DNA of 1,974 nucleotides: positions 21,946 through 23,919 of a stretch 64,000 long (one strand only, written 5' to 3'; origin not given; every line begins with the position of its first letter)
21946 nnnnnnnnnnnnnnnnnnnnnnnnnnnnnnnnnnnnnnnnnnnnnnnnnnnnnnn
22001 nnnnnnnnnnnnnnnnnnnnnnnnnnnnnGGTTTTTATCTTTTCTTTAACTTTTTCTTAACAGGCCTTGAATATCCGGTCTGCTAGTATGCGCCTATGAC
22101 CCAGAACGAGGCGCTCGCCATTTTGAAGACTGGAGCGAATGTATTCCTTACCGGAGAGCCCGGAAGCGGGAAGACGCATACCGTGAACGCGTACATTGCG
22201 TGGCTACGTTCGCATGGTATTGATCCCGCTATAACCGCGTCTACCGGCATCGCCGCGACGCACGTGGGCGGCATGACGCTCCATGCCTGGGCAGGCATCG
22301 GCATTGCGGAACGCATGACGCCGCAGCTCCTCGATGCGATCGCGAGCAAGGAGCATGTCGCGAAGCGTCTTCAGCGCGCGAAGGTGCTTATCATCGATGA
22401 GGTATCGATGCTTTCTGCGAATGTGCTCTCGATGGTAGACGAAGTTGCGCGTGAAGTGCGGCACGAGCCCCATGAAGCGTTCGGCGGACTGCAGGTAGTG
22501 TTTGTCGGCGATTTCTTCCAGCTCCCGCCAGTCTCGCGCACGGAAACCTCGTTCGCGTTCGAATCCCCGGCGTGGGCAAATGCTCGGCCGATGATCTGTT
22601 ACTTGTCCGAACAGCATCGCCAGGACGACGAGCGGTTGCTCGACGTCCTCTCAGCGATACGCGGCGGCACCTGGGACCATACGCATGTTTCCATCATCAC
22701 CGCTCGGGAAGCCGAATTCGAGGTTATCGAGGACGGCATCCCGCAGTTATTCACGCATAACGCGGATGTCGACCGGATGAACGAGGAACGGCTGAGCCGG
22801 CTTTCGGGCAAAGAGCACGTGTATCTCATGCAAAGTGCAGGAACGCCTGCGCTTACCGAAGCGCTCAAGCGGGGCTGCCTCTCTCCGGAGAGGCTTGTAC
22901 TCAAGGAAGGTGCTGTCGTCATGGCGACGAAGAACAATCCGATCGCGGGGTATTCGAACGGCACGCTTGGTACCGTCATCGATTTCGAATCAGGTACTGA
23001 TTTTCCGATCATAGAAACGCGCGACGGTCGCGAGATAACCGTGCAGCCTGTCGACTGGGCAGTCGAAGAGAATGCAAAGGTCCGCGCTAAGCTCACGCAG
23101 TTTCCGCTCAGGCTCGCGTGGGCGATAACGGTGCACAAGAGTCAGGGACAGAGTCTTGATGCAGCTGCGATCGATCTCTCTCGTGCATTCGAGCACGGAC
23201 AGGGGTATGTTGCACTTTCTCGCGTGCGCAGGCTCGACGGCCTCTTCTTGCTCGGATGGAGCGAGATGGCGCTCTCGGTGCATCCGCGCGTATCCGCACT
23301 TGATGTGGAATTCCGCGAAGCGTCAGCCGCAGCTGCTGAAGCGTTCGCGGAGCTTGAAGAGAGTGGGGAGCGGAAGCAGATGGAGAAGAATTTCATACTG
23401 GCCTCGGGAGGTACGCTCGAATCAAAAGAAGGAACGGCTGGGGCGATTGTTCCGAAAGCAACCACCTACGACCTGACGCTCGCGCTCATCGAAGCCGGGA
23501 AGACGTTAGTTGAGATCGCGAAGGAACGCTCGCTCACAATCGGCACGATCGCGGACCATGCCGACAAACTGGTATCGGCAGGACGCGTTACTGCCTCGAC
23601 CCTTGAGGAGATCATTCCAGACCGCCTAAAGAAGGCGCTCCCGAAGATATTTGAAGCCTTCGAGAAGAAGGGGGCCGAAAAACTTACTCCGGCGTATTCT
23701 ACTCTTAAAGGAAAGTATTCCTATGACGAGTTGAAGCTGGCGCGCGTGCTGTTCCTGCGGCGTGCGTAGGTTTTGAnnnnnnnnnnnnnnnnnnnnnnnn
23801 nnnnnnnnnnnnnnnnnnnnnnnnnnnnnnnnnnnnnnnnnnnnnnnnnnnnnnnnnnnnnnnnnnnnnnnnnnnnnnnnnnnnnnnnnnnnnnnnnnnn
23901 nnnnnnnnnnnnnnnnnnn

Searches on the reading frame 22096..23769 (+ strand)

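Call 28: search_protein_families(library=pfam, proteins=[window:22096-23769:+], max_evalue=0.001)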
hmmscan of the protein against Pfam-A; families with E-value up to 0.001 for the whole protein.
window:22096-23769:+ (557 aa): 12 families
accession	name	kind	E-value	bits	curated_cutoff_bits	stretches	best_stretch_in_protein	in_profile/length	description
PF05970.20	PIF1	-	9.3e-35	120.7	25.9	1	9-179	18-192/223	PIF1-like helicase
PF13604.12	AAA_30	-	3.8e-16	59.8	27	1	3-194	6-174/191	AAA domain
PF14493.12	HTH_40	-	2.8e-15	56.8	27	1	457-550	1-89/89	Helix-turn-helix domain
PF13245.12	AAA_19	-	7.6e-15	55.7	25.1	1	3-147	1-133/134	AAA domain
PF13401.12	AAA_22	-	7.2e-09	36.5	27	1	13-138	5-122/130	AAA domain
PF21530.3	Pif1_2B_dom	-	7.2e-06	26.1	23.9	1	253-297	2-47/47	DNA helicase Pif1, 2B domain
PF02689.20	Herpes_Helicase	-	3.1e-05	22.6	27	0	342-379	731-770/808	Helicase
PF20720.3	nSTAND3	-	0.00011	22.4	27.2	1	4-45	8-49/155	Novel STAND NTPase 3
PF00270.35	DEAD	-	0.00018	21.7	26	0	3-30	4-31/167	DEAD/DEAH box helicase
PF13191.12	AAA_16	-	0.0007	20.6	32.6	0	13-93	24-97/167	AAA ATPase domain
PF03266.21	NTPase_1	-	0.00085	19.7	23.9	0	15-42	1-28/168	NTPase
PF13538.12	UvrD_C_2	-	0.00098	19.4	27.4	0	340-376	1-44/52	UvrD-like helicase C-terminal domain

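Call 63: search_protein_families(library=padloc, proteins=[window:22096-23769:+], max_evalue=0.001)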
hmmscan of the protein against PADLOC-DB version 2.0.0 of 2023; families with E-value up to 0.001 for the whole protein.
window:22096-23769:+ (557 aa): 9 families
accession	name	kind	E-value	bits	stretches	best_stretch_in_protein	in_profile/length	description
PDLC01734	typeIV_RecD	-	9.9e-19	65.1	1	3-357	344-686/763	RecD_0_IVD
PDLC01148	RecD_like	-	1.1e-17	61.6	1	16-149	331-448/719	RecD/Tra ATPase fused to N-terminal HHH domain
PDLC05064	PDC-S68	-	1.2e-14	51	1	17-146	704-824/1273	-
PDLC04476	PDC-M16A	-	3.8e-12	43.4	1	14-312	24-340/691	-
PDLC05065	PDC-S68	-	4.4e-12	42.6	2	3-146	610-745/1221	-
PDLC04475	PDC-M16A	-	8e-11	39.2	1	133-303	170-337/721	-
PDLC05066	PDC-S68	-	2.1e-09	34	1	16-149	596-724/1202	-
PDLC04140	mad8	-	0.00012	19.7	0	10-40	24-54/314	mads_8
PDLC05035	PDC-S53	-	0.00013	18.1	0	301-358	779-835/900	-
